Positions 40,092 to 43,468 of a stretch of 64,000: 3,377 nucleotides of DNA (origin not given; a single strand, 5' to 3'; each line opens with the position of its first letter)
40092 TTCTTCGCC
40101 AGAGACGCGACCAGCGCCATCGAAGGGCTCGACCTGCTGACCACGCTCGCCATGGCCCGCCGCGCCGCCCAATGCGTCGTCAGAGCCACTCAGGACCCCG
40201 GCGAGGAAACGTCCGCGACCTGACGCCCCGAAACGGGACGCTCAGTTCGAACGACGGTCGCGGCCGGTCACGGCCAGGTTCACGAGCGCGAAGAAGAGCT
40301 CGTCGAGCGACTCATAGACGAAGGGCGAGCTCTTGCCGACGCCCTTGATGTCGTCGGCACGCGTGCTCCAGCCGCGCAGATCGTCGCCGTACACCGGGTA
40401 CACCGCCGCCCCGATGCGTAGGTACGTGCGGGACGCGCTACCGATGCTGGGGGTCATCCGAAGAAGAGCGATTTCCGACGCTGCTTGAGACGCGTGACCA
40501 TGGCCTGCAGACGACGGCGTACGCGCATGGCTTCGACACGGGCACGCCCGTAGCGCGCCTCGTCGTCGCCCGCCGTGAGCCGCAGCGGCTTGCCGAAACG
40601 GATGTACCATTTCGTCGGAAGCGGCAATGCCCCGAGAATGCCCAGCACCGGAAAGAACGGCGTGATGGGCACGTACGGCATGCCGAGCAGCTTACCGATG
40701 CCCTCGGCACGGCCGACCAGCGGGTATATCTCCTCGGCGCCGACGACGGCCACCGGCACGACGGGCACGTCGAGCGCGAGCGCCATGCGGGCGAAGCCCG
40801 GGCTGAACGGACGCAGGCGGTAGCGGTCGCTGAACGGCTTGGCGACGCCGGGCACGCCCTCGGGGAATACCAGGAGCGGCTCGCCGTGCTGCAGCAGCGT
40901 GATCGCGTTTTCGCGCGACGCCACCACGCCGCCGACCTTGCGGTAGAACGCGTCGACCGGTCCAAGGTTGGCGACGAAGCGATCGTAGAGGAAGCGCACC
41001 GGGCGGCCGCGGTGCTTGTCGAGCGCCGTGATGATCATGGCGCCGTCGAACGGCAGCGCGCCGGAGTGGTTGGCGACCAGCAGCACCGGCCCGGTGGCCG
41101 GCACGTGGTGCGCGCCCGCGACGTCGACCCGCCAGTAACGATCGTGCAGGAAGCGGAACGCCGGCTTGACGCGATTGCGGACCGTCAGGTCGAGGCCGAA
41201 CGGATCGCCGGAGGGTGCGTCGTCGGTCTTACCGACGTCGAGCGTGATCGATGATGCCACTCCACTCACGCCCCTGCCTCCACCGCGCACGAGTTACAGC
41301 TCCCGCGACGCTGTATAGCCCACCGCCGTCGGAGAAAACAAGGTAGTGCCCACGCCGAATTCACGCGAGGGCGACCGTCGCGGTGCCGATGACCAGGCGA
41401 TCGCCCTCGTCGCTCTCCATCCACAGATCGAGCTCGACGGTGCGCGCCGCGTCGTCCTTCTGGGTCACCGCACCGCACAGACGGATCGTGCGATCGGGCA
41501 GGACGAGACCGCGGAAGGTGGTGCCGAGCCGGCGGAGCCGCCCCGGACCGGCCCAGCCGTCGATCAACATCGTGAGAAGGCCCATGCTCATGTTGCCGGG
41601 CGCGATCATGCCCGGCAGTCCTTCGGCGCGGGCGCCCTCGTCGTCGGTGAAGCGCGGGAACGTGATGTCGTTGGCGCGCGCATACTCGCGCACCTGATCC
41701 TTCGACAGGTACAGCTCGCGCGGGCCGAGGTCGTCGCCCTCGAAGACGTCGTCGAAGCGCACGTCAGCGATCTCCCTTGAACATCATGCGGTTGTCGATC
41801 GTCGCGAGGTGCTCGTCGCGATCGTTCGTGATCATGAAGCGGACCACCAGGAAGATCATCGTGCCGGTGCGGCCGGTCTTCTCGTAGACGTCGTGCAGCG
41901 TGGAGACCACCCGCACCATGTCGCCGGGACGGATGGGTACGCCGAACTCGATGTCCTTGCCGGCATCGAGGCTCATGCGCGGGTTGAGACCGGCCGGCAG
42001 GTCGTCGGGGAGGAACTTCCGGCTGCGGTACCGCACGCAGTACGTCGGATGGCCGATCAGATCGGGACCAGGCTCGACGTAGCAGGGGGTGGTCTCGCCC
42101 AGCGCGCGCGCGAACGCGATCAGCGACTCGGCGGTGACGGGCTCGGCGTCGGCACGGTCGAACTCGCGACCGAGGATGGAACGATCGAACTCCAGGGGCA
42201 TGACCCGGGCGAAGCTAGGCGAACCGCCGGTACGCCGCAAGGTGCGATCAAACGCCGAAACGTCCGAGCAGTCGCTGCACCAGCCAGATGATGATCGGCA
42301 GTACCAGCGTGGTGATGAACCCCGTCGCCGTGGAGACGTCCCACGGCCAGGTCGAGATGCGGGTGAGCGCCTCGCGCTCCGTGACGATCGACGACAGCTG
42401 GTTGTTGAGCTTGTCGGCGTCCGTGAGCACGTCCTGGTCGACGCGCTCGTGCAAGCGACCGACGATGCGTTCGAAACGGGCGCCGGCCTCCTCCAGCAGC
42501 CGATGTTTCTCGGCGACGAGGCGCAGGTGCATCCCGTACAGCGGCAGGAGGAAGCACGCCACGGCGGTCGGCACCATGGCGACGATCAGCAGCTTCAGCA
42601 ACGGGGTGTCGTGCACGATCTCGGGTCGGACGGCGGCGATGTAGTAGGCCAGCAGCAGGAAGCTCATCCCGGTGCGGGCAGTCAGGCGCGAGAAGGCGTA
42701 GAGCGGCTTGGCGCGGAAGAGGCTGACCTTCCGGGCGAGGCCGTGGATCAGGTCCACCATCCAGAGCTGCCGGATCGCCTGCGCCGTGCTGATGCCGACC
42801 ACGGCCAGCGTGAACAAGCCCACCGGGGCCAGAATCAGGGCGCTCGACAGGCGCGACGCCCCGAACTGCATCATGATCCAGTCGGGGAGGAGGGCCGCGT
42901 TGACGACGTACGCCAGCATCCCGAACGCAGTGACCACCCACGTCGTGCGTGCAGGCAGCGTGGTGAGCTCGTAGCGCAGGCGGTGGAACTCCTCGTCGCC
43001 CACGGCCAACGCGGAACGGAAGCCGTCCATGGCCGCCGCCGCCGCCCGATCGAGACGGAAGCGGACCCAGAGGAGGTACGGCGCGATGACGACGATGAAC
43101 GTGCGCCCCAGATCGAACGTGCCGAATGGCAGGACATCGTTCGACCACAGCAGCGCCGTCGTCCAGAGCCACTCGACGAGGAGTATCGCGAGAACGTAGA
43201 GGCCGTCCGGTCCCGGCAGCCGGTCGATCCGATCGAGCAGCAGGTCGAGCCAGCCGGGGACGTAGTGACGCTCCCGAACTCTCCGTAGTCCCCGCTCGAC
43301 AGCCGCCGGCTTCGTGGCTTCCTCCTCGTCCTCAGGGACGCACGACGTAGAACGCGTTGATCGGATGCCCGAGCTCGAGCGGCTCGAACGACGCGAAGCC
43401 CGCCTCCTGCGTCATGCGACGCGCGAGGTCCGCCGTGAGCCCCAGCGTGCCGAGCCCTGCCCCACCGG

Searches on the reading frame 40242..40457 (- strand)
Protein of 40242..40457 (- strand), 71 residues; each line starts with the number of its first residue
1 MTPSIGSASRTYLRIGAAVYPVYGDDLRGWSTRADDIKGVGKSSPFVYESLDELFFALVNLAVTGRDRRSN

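Call 12: search_protein_families(library=pfam, max_evalue=0.01, proteins=[window:40242-40457:-])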
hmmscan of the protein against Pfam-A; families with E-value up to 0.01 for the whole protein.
window:40242-40457:- (71 aa): 0 families

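Call 43: search_protein_families(library=ncbifam, max_evalue=0.001, proteins=[window:40242-40457:-])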
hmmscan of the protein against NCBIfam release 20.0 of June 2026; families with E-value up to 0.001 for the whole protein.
window:40242-40457:- (71 aa): 0 families

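Call 50: find_homologous_proteins(query=window:40242-40457:-, max_evalue=0.001)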
Query window:40242-40457:- (71 aa): 274 proteins with E <= 0.001 among 279 candidates; the best 120 are listed.
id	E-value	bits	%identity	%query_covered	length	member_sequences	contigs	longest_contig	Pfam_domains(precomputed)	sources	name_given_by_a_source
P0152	4.4e-38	145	97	100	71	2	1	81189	-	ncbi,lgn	-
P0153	3.0e-34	133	87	100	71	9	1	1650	-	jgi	jgi:hypothetical protein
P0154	2.6e-32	127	83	100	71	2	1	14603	-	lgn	-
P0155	1.0e-26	110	74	97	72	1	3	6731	-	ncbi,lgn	-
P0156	9.7e-24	100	80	79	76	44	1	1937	-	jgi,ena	-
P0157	2.6e-23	99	79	79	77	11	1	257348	-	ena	-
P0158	5.4e-23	98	68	92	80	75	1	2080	-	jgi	-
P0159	6.8e-23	97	77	79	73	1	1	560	-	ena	-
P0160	1.3e-22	97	67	97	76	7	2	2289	-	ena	-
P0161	2.5e-22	96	73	85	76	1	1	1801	-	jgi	jgi:hypothetical protein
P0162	4.7e-22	95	71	87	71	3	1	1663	-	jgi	jgi:hypothetical protein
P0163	6.0e-22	95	69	99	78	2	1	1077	-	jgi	jgi:hypothetical protein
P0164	2.0e-21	93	68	93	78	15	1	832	-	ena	-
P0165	2.2e-21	93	80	76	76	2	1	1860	-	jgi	jgi:hypothetical protein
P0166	2.5e-21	93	67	99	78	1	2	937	-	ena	-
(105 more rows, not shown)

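Call 56: predict_structure(alignment_id=A2)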
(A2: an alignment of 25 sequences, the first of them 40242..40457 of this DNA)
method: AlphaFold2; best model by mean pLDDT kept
length: 71 residues; sequences in the alignment: 25
mean_pLDDT: 63.0   pTM: 0.32
mean pLDDT of the five models: 63.0, 62.4, 61.8, 60.8, 60.3
residues with pLDDT >= 90: 0; 70-90: 21; 50-70: 43; < 50: 7
segments of 3 or more residues with pLDDT < 50: 1-4
pLDDT, mean of each block of 10 residues (from residue 1): 47 70 55 56 68 82 65 43
secondary structure, 60 per line:
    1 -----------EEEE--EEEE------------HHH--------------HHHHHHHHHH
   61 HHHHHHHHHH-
elements in order: E12-15 E18-21 H51-70

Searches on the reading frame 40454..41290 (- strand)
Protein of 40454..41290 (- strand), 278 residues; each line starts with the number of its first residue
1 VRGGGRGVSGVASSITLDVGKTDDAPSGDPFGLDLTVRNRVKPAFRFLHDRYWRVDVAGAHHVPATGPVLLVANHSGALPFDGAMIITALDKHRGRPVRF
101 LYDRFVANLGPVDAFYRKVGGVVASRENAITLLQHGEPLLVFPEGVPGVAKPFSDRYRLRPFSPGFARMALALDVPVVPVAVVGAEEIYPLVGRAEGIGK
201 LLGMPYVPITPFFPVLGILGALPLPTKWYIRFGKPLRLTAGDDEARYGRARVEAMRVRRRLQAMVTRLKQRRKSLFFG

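Call 12: search_protein_families(library=pfam, max_evalue=0.01, proteins=[window:40454-41290:-])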
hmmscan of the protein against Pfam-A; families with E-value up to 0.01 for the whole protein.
window:40454-41290:- (278 aa): 1 family
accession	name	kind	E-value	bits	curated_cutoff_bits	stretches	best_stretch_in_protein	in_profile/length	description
PF01553.26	Acyltransferase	-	7e-21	74.9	23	1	54-182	1-131/132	Acyltransferase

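Call 29: search_solved_structures(query=window:40454-41290:-, max_evalue=0.01)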
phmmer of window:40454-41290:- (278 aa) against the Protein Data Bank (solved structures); distinct sequences matched with E-value up to 0.01: 0.

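Call 43: search_protein_families(library=ncbifam, max_evalue=0.001, proteins=[window:40454-41290:-])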
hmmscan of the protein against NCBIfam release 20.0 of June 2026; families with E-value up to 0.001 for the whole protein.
window:40454-41290:- (278 aa): 3 families
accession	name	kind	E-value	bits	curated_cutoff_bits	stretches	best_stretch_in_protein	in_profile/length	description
NF006386.0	PRK08633.1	equivalog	1.1e-10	40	1221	1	49-184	423-553/1147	acyl-[ACP]--phospholipid O-acyltransferase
TIGR00530.1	AGP_acyltrn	subfamily_domain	1.8e-07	31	102.95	1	55-182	4-129/130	1-acylglycerol-3-phosphate O-acyltransferase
NF052615.1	orn_lipid_OlsF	equivalog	3e-07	29.4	620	1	54-184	67-198/570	bifunctional ornithine lipid synthase OlsF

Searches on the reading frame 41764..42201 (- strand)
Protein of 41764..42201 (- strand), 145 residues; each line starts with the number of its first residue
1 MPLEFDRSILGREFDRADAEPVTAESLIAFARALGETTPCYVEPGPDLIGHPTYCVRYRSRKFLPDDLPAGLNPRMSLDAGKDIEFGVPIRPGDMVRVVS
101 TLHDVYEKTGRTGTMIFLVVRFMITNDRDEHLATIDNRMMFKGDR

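Call 8: search_protein_families(library=pfam, max_evalue=0.01, proteins=[window:41764-42201:-])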
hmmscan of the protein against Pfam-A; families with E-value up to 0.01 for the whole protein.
window:41764-42201:- (145 aa): 1 family
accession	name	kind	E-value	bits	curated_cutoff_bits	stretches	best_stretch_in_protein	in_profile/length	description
PF13452.11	FAS1_DH_region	-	3e-16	60.2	22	1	9-134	2-131/132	FAS1-like, dehydratase domain region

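Call 9: search_protein_families(library=ncbifam, max_evalue=0.01, proteins=[window:41764-42201:-])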
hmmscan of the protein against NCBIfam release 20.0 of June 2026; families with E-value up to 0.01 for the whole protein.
window:41764-42201:- (145 aa): 0 families

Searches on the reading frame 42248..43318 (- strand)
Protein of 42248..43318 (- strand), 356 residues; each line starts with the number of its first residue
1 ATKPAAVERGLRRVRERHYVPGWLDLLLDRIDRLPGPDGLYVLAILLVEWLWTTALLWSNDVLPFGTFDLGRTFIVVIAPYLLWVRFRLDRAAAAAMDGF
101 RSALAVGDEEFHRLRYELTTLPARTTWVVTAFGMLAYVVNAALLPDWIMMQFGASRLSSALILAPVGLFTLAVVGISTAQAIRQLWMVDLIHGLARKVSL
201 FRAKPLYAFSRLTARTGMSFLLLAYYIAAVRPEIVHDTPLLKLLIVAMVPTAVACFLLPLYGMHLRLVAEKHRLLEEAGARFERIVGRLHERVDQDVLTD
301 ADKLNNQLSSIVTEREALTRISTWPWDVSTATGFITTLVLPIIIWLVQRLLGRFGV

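Call 8: search_protein_families(library=pfam, max_evalue=0.01, proteins=[window:42248-43318:-])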
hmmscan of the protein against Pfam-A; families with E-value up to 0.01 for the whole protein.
window:42248-43318:- (356 aa): 0 families

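Call 9: search_protein_families(library=ncbifam, max_evalue=0.01, proteins=[window:42248-43318:-])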
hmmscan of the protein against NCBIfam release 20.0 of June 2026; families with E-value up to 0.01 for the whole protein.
window:42248-43318:- (356 aa): 0 families
